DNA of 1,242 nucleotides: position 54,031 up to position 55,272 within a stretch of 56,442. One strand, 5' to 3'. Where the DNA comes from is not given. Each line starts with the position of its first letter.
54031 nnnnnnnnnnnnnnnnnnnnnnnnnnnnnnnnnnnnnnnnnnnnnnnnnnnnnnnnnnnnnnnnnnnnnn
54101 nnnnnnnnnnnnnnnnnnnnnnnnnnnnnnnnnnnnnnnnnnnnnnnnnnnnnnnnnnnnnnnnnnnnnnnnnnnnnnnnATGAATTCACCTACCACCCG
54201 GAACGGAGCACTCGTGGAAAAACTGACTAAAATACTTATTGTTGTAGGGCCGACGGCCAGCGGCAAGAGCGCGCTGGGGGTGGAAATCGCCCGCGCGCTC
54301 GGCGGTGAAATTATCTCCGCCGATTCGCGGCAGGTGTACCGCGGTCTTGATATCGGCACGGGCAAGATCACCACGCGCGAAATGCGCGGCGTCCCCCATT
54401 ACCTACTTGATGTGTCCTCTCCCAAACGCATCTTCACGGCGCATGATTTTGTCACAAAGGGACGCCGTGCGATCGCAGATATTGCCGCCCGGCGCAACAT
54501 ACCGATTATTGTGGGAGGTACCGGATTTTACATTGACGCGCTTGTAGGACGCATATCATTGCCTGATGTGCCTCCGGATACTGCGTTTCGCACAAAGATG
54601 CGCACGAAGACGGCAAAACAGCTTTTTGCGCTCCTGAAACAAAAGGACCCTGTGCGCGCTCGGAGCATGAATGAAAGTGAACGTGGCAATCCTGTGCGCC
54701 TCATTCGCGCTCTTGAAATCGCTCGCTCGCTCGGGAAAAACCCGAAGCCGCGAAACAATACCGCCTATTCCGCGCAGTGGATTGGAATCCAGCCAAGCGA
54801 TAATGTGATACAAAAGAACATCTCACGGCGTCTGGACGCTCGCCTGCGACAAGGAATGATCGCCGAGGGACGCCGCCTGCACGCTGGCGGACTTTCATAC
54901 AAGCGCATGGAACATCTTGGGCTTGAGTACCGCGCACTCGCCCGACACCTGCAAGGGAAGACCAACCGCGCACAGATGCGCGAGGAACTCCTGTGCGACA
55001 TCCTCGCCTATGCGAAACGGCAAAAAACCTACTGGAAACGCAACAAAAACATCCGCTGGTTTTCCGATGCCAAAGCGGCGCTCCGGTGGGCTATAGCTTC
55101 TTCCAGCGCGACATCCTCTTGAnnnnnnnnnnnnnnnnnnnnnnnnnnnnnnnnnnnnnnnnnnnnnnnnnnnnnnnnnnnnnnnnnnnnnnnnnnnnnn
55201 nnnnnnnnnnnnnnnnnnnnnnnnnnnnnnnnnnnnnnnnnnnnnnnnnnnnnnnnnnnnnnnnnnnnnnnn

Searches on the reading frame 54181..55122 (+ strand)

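Call 62: search_protein_families(library=pfam, proteins=[window:54181-55122:+], max_evalue=0.001)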
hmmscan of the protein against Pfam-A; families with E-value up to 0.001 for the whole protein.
window:54181-55122:+ (313 aa): 3 families
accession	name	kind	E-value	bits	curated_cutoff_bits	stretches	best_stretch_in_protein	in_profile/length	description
PF01715.23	IPPT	-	5.1e-55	187.2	23.6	1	51-287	1-242/243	IPP transferase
PF01745.22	IPT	-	4.3e-08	33.3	20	1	17-93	2-79/233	Isopentenyl transferase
PF13671.12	AAA_33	-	0.00015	22.5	27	1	19-116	2-80/143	AAA domain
